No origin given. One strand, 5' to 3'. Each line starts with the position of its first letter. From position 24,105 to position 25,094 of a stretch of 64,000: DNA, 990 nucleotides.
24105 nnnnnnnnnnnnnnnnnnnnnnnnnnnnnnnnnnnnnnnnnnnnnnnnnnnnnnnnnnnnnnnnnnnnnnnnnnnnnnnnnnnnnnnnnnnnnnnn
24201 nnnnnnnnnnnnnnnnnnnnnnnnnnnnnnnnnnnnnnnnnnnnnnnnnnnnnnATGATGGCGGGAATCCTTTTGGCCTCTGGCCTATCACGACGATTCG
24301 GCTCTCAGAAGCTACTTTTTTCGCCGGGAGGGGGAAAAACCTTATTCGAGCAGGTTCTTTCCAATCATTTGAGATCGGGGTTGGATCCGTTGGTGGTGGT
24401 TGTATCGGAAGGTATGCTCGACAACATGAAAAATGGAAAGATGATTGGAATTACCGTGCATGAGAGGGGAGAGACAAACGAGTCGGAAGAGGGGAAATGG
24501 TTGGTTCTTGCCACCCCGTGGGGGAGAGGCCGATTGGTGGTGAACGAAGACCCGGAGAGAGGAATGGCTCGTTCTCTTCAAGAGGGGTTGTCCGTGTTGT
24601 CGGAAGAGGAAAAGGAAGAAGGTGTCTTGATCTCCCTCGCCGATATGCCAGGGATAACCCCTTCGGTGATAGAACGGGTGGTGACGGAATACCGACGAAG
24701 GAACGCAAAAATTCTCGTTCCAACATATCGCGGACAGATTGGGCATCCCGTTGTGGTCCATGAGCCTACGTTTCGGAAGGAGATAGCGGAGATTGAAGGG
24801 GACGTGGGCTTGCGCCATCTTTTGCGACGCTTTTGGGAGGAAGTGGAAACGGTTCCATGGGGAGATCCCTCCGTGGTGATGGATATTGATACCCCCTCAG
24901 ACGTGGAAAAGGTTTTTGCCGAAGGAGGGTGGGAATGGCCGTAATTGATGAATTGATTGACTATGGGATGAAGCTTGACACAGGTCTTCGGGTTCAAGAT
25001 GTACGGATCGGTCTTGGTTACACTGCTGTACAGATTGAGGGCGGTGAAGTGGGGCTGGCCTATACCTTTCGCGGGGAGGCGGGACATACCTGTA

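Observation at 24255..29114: Orphan, expanded selenium-dependent molybdenum-hydroxylase accessory operon (YgfJ - DUF364 - MoeA-like - DUF364 - YqeB - YqeC)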

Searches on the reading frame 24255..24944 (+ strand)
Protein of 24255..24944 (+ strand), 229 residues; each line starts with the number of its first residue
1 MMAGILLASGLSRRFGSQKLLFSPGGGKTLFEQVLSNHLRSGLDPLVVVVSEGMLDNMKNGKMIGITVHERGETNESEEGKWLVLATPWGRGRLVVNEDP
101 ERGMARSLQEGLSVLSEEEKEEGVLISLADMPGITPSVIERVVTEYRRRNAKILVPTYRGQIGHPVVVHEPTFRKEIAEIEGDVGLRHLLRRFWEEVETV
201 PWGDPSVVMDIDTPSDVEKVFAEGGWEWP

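Call 4: search_protein_families(library=ncbifam, proteins=[window:24255-24944:+], max_evalue=0.01)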
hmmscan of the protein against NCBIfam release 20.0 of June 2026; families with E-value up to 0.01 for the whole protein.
window:24255-24944:+ (229 aa): 12 families
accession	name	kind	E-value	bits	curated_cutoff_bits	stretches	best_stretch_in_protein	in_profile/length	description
TIGR03310.1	matur_MocA_YgfJ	equivalog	1.1e-35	123.3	186.45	1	4-219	2-187/188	molybdenum cofactor cytidylyltransferase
NF045665.1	NTPtran_DVU1551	equivalog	3.1e-29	102.1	315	1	93-220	65-189/359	DVU_1551 family NTP transferase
TIGR03202.1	pucB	equivalog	4.6e-24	85.2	235.05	2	80-216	55-191/192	xanthine dehydrogenase accessory protein PucB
NF045782.1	NicBOxredNboR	equivalog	5.1e-19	68.8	260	1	91-218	72-203/206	nicotine blue oxidoreductase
NF001457.0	PRK00317.1-3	equivalog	4.2e-12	46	164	2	1-63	1-63/200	molybdenum cofactor guanylyltransferase MobA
NF001855.0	PRK00576.1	equivalog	2.4e-07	30.5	205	1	2-53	7-58/197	molybdenum cofactor guanylyltransferase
TIGR03552.1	F420_cofC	equivalog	6.8e-06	25.8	105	1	94-222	66-189/196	2-phospho-L-lactate guanylyltransferase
NF011058.0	PRK14489.1-3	exception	0.0001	20.9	820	1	2-49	9-55/382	molybdenum cofactor guanylyltransferase MobA, DUF3305 domain-containing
TIGR00453.1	ispD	equivalog_domain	0.00027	20.4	181.3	0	5-59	3-59/219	2-C-methyl-D-erythritol 4-phosphate cytidylyltransferase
TIGR02665.1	molyb_mobA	equivalog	0.0013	18.8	151.85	0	3-46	2-44/186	molybdenum cofactor guanylyltransferase MobA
NF010932.0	PRK14352.1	equivalog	0.0015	17.2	611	1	3-157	8-137/488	bifunctional UDP-N-acetylglucosamine diphosphorylase/glucosamine-1-phosphate N-acetyltransferase GlmU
TIGR01173.1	glmU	equivalog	0.0072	15.2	366.85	0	96-169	69-140/452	bifunctional UDP-N-acetylglucosamine diphosphorylase/glucosamine-1-phosphate N-acetyltransferase GlmU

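Call 5: search_protein_families(library=pfam, proteins=[window:24255-24944:+], max_evalue=0.01)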
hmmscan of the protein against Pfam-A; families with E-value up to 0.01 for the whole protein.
window:24255-24944:+ (229 aa): 1 family
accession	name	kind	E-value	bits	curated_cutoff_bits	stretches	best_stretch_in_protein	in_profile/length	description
PF12804.13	NTP_transf_3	-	3.3e-29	102.6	27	1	4-192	1-156/160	MobA-like NTP transferase domain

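Call 42: list_cluster_members(proteins=[window:24255-24944:+, window:24935-25693:+, window:25731-26759:+, window:26762-27487:+, window:27484-28284:+, window:28311-29114:+, window:36162-37388:-])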
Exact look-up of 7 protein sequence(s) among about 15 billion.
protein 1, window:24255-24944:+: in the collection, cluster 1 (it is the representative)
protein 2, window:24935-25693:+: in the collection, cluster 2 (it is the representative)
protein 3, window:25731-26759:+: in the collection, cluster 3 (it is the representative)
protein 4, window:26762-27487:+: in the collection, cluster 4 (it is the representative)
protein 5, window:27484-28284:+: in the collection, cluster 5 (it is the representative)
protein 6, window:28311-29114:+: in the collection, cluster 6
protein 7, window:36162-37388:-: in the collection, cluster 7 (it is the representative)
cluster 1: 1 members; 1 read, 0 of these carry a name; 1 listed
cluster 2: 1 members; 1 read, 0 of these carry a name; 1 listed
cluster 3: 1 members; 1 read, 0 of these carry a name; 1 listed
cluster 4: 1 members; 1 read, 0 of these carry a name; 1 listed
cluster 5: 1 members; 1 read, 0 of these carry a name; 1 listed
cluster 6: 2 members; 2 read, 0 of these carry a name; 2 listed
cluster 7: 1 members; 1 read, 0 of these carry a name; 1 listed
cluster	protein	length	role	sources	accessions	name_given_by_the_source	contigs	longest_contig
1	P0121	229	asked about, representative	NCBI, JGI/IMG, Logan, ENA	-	-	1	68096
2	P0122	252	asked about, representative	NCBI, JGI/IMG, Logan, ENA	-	-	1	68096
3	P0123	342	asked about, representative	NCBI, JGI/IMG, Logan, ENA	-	-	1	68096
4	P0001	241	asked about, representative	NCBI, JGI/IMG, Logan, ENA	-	-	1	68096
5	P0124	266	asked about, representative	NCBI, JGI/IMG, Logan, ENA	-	-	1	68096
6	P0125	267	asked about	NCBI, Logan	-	-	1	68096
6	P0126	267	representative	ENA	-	-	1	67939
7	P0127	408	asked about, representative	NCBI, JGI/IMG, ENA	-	-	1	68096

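Call 43: find_homologous_proteins(query=P0122, max_evalue=0.001)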
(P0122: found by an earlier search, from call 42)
Query P0122 (252 aa): 1050 proteins with E <= 0.001 among 4596 candidates; the best 120 are listed.
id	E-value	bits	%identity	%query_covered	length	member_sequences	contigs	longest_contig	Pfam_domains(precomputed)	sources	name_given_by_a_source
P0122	7.1e-159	545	100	100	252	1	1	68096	PF13938.12,PF04016.19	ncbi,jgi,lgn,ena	-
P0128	4.7e-121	421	77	100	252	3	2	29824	PF13938.12,PF04016.19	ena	-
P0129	8.7e-120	417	75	100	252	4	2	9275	PF13938.12,PF04016.19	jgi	-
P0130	4.1e-114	398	72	100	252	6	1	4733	PF13938.12,PF04016.19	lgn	-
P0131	5.3e-108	378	71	99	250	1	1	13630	PF13938.12,PF04016.19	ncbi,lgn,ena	-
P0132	9.2e-107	374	69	99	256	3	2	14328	PF13938.12,PF04016.19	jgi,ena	-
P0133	2.6e-106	373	66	99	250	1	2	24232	PF13938.12,PF04016.19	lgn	-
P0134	1.6e-104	367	68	100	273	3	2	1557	PF13938.12,PF04016.19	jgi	jgi:uncharacterized protein (DUF4213/DUF364 family)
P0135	2.0e-104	366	68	96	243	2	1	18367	PF13938.12,PF04016.19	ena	-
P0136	2.5e-102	360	65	98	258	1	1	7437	PF13938.12,PF04016.19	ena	-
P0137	8.4e-102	358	67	97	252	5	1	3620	PF13938.12,PF04016.19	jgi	-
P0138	4.7e-101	355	65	100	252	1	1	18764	PF13938.12,PF04016.19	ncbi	-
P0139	5.0e-101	355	65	100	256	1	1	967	PF13938.12,PF04016.19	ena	-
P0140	8.6e-101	355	63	100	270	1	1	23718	PF13938.12,PF04016.19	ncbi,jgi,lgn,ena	-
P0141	1.9e-100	353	66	99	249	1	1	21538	PF13938.12,PF04016.19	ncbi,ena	-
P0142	4.1e-100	352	65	100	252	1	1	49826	PF13938.12,PF04016.19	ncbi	-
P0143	1.5e-97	344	63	100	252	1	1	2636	PF13938.12,PF04016.19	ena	-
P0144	6.6e-94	332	62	100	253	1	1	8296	PF13938.12,PF04016.19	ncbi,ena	-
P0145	1.9e-93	331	61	100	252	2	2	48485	PF13938.12,PF04016.19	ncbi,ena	-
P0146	2.1e-91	324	60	98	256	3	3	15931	PF13938.12,PF04016.19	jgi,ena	jgi:uncharacterized protein (DUF4213/DUF364 family)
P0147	2.7e-89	317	60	98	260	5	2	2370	PF13938.12,PF04016.19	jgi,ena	-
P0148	7.9e-89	315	61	92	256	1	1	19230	PF13938.12,PF04016.19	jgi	-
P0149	2.6e-74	268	52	99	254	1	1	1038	PF13938.12,PF04016.19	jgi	jgi:uncharacterized protein (DUF4213/DUF364 family)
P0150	2.1e-71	258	50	98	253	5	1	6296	PF13938.12,PF04016.19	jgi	jgi:uncharacterized protein (DUF4213/DUF364 family)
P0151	2.7e-71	258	50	99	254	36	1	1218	PF13938.12,PF04016.19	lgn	-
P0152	2.8e-71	258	50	99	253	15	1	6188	PF13938.12,PF04016.19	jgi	-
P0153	3.4e-71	258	51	96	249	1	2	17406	PF13938.12,PF04016.19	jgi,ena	-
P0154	4.2e-71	257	52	99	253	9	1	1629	PF13938.12,PF04016.19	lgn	-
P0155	1.3e-70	256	51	99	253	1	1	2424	PF13938.12,PF04016.19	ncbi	-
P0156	9.0e-70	253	49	95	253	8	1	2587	PF13938.12,PF04016.19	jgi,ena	-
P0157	1.2e-69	253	51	99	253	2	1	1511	PF13938.12,PF04016.19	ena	-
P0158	4.2e-69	251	49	99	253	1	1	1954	PF13938.12,PF04016.19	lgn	-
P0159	2.7e-68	248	49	99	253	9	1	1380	PF13938.12,PF04016.19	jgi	jgi:uncharacterized protein (DUF4213/DUF364 family)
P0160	1.1e-66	243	48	98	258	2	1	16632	PF13938.12,PF04016.19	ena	-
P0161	1.2e-65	239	47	98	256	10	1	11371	PF13938.12,PF04016.19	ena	-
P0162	7.4e-64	234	46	98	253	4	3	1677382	PF13938.12,PF04016.19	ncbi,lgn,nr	ncbi:MAG: DUF364 domain-containing protein [Deltaproteobacteria bacterium]|nr:MAG: DUF364 domain-con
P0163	1.5e-63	233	46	98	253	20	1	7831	PF13938.12,PF04016.19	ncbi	-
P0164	1.0e-62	230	46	98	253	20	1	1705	PF13938.12,PF04016.19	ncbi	-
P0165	2.2e-61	225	46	96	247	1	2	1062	PF13938.12,PF04016.19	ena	-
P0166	1.3e-60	223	46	94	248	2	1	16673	PF13938.12,PF04016.19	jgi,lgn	jgi:hypothetical protein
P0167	1.6e-60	223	43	96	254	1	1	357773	PF13938.12,PF04016.19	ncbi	-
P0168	2.0e-60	222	48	98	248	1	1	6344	PF13938.12,PF04016.19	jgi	jgi:uncharacterized protein (DUF4213/DUF364 family)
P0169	2.9e-59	219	39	97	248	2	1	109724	PF13938.12,PF04016.19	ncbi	-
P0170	3.3e-59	218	44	97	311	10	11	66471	PF13938.12,PF04016.19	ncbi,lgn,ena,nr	ncbi:MAG: DUF364 domain-containing protein [Clostridia bacterium]|nr:DUF364 domain-containing protei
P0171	3.8e-59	218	42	97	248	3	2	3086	PF13938.12,PF04016.19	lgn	-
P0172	4.0e-59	218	46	96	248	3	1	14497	PF13938.12,PF04016.19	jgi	-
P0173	4.6e-59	218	43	96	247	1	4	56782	PF13938.12,PF04016.19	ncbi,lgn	-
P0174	7.3e-59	217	43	97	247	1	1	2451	PF13938.12,PF04016.19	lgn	-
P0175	1.0e-58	217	45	98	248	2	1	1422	PF13938.12,PF04016.19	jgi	jgi:uncharacterized protein (DUF4213/DUF364 family)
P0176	1.5e-58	216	44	96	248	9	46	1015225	PF13938.12,PF04016.19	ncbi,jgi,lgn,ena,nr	ncbi:MAG: Rossmann-like domain-containing protein [Saccharofermentanales bacterium]|jgi:uncharacteri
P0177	1.6e-58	216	45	97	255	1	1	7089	PF13938.12,PF04016.19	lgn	-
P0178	1.7e-58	216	45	97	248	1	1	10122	PF13938.12,PF04016.19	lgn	-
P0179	2.4e-58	216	41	97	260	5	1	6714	PF13938.12,PF04016.19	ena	-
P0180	2.7e-58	215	46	97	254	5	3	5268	PF13938.12,PF04016.19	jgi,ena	-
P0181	3.0e-58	215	45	99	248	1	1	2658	PF13938.12,PF04016.19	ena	-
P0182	3.5e-58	215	45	97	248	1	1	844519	PF13938.12,PF04016.19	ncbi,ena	-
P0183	4.1e-58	215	46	97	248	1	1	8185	PF13938.12,PF04016.19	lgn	-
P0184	4.6e-58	215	43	94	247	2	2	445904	PF13938.12,PF04016.19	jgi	-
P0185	5.5e-58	214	44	98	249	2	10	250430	PF13938.12,PF04016.19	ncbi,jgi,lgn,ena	-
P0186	9.4e-58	214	47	92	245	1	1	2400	PF13938.12,PF04016.19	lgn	-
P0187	1.2e-57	213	47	94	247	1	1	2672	PF13938.12,PF04016.19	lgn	-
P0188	1.6e-57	213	43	97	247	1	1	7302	PF13938.12,PF04016.19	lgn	-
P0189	2.1e-57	212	45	98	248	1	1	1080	PF13938.12,PF04016.19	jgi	jgi:uncharacterized protein (DUF4213/DUF364 family)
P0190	2.2e-57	212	47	91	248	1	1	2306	PF13938.12,PF04016.19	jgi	jgi:uncharacterized protein (DUF4213/DUF364 family)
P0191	2.2e-57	212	46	97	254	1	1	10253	PF13938.12,PF04016.19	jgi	jgi:uncharacterized protein (DUF4213/DUF364 family)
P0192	2.6e-57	212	45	98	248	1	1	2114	PF13938.12,PF04016.19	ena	-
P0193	2.7e-57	212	41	97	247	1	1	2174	PF13938.12,PF04016.19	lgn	-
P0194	2.9e-57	212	41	97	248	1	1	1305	PF13938.12,PF04016.19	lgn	-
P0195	3.4e-57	212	41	97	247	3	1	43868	PF13938.12,PF04016.19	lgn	-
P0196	3.7e-57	212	45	98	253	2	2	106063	PF13938.12,PF04016.19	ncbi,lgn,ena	-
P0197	3.7e-57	212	45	98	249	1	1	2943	PF13938.12,PF04016.19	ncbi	-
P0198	4.4e-57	211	44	98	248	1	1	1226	PF13938.12,PF04016.19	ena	-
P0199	4.7e-57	211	45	99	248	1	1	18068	PF13938.12,PF04016.19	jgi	jgi:hypothetical protein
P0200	5.0e-57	211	46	96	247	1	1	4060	PF13938.12,PF04016.19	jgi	jgi:uncharacterized protein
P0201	5.5e-57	211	44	97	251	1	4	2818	PF13938.12,PF04016.19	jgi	jgi:uncharacterized protein (DUF4213/DUF364 family)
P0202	5.9e-57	211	42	98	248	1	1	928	PF13938.12,PF04016.19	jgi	jgi:hypothetical protein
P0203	6.2e-57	211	48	92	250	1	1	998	PF13938.12,PF04016.19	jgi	-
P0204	6.8e-57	211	44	98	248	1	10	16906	PF13938.12,PF04016.19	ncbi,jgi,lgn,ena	jgi:hypothetical protein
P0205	7.2e-57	211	44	98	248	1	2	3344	PF13938.12,PF04016.19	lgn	-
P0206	1.0e-56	210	44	98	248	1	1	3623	PF13938.12,PF04016.19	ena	-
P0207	1.1e-56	210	45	96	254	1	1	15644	PF13938.12,PF04016.19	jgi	jgi:uncharacterized protein (DUF4213/DUF364 family)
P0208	1.3e-56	210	45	96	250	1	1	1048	PF13938.12,PF04016.19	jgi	jgi:uncharacterized protein (DUF4213/DUF364 family)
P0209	1.5e-56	210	40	97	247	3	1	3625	PF13938.12,PF04016.19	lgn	-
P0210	1.5e-56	210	45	96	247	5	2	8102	PF13938.12,PF04016.19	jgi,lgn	-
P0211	1.6e-56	210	40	97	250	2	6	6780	PF13938.12,PF04016.19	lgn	-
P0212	1.6e-56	210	41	97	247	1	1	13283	PF13938.12,PF04016.19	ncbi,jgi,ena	ncbi:MAG: DUF364 domain-containing protein [Clostridiaceae bacterium]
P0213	1.7e-56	209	45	96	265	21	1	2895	PF13938.12,PF04016.19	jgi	jgi:hypothetical protein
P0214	1.7e-56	209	42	97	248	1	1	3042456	PF13938.12,PF04016.19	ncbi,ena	-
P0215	1.9e-56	209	41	97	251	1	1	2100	PF13938.12,PF04016.19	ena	-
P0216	2.1e-56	209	43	95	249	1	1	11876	PF13938.12,PF04016.19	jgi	jgi:uncharacterized protein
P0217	2.1e-56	209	41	97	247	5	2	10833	PF13938.12,PF04016.19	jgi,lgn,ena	-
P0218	2.4e-56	209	41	97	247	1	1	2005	PF13938.12,PF04016.19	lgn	-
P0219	2.7e-56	209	42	97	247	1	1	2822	PF13938.12,PF04016.19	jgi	-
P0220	2.7e-56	209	44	97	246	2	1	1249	PF13938.12,PF04016.19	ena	-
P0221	2.9e-56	209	44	97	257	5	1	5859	PF13938.12,PF04016.19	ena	-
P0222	3.3e-56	209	42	98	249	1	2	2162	PF13938.12,PF04016.19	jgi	jgi:uncharacterized protein (DUF4213/DUF364 family)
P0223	3.5e-56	208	43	98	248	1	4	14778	PF13938.12,PF04016.19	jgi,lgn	jgi:uncharacterized protein (DUF4213/DUF364 family)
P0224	3.7e-56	208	46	98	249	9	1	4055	PF13938.12,PF04016.19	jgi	jgi:uncharacterized protein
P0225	3.8e-56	208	45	97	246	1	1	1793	PF13938.12,PF04016.19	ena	-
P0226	5.8e-56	208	40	97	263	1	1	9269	PF13938.12,PF04016.19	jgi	jgi:uncharacterized protein (DUF4213/DUF364 family)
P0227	5.9e-56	208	40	97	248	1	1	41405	PF13938.12,PF04016.19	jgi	-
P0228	6.1e-56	208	44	97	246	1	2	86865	PF13938.12,PF04016.19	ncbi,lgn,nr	ncbi:MAG: DUF364 domain-containing protein [Acidobacteriota bacterium]|nr:DUF364 domain-containing p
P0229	9.3e-56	207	42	97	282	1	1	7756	PF13938.12,PF04016.19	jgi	jgi:uncharacterized protein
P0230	9.5e-56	207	43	97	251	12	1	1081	PF13938.12,PF04016.19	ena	-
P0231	1.0e-55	207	44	98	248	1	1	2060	PF13938.12,PF04016.19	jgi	jgi:hypothetical protein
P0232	1.1e-55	207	45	96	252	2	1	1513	PF13938.12,PF04016.19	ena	-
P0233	1.1e-55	207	44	98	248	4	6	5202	PF13938.12,PF04016.19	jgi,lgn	jgi:uncharacterized protein (DUF4213/DUF364 family)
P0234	1.1e-55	207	40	97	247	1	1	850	PF13938.12,PF04016.19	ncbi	-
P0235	1.1e-55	207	44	97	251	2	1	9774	PF13938.12,PF04016.19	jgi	jgi:uncharacterized protein (DUF4213/DUF364 family)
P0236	1.2e-55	207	43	97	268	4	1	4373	PF13938.12,PF04016.19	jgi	-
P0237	1.4e-55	207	45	97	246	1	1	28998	PF13938.12,PF04016.19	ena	-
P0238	1.4e-55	207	40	97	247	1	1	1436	PF13938.12,PF04016.19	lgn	-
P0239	1.5e-55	206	43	98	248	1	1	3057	PF13938.12,PF04016.19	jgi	jgi:uncharacterized protein (DUF4213/DUF364 family)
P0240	1.8e-55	206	40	96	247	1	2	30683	PF13938.12,PF04016.19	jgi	jgi:uncharacterized protein (DUF4213/DUF364 family)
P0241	1.9e-55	206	43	97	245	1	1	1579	PF13938.12,PF04016.19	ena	-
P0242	2.5e-55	206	43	96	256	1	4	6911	PF13938.12,PF04016.19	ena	-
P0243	2.6e-55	206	43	98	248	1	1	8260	PF13938.12,PF04016.19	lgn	-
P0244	2.7e-55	206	45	98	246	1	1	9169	PF13938.12,PF04016.19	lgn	-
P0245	2.9e-55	205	43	96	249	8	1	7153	PF13938.12,PF04016.19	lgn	-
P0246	3.0e-55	205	39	97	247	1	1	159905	PF13938.12,PF04016.19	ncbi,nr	ncbi:MAG: hypothetical protein EOM54_01925 [Clostridia bacterium]|nr:hypothetical protein [Clostridi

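Call 44: find_encoding_contigs(protein=P0162, flank=8000, max_places=2)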
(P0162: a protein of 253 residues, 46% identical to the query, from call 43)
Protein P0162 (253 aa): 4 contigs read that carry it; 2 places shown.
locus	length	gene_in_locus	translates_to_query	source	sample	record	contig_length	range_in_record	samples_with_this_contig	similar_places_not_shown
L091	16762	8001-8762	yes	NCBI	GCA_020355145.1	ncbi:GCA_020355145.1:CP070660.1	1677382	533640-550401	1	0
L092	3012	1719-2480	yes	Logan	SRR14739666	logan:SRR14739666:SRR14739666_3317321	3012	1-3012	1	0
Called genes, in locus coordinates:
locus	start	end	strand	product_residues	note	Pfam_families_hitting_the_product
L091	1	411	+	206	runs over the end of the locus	PF01991:vATP-synt_E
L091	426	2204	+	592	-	PF02874:ATP-synt_ab_N, PF16886:ATP-synt_ab_Xtn, PF00006:ATP-synt_ab, PF22919:ATP-synt_VA_C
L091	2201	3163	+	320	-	PF02874:ATP-synt_ab_N, PF00006:ATP-synt_ab, PF22919:ATP-synt_VA_C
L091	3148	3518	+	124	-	PF01813:ATP-synt_D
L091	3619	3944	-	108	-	PF02607:B12-binding_2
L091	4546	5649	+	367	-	PF03739:LptF_LptG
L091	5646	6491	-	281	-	PF01678:DAP_epimerase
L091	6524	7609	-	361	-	PF02812:ELFV_dehydrog_N, PF00208:ELFV_dehydrog, PF00670:AdoHcyase_NAD, PF00208:ELFV_dehydrog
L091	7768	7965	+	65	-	-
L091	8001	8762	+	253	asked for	PF13938:DUF4213, PF04016:DUF364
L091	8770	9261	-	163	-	PF09723:Zn_ribbon_8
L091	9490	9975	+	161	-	PF00731:AIRC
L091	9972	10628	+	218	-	PF01300:Sua5_yciO_yrdC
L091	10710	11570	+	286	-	PF03668:RapZ-like_N, PF22740:PapZ_C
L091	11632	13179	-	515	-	PF10150:RNase_E_G, PF20833:RNase_E_G_Thio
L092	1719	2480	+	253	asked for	PF13938:DUF4213, PF04016:DUF364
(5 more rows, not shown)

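Call 45: find_encoding_contigs(protein=P0153, flank=8000, max_places=2)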
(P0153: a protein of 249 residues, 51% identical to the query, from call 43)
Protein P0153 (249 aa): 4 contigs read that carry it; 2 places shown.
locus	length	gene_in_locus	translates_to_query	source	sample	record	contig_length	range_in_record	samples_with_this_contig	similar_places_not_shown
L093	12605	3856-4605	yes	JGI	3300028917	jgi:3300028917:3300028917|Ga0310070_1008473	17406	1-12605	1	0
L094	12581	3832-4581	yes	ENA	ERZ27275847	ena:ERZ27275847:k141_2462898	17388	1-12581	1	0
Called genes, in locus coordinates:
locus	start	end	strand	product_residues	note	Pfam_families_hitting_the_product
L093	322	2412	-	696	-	PF05378:Hydant_A_N, PF01968:Hydantoinase_A, PF19278:Hydant_A_C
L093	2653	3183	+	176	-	PF03551:PadR, PF10400:Vir_act_alpha_C (weak)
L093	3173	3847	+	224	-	PF12804:NTP_transf_3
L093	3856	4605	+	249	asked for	PF13938:DUF4213, PF04016:DUF364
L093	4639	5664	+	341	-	PF00994:MoCF_biosynth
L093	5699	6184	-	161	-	PF09723:Zn_ribbon_8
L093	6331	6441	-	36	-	-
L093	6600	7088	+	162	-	PF00731:AIRC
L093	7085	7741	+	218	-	PF01300:Sua5_yciO_yrdC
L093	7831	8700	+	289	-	PF03668:RapZ-like_N, PF22740:PapZ_C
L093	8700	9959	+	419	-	PF00132:Hexapep (faint)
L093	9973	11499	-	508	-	PF10150:RNase_E_G, PF20833:RNase_E_G_Thio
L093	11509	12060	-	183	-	PF10105:DUF2344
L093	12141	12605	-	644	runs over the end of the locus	-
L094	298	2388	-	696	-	PF05378:Hydant_A_N, PF01968:Hydantoinase_A, PF19278:Hydant_A_C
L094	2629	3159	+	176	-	PF03551:PadR, PF10400:Vir_act_alpha_C (weak)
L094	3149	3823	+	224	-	PF12804:NTP_transf_3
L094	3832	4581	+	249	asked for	PF13938:DUF4213, PF04016:DUF364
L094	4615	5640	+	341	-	PF00994:MoCF_biosynth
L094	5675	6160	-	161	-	PF09723:Zn_ribbon_8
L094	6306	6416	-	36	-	-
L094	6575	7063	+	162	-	PF00731:AIRC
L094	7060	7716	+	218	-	PF01300:Sua5_yciO_yrdC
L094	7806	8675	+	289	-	PF03668:RapZ-like_N, PF22740:PapZ_C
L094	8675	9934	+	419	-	PF00132:Hexapep (faint)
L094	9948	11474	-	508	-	PF10150:RNase_E_G, PF20833:RNase_E_G_Thio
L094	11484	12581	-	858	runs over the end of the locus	PF19864:Radical_SAM_N2, PF04055:Radical_SAM, PF10105:DUF2344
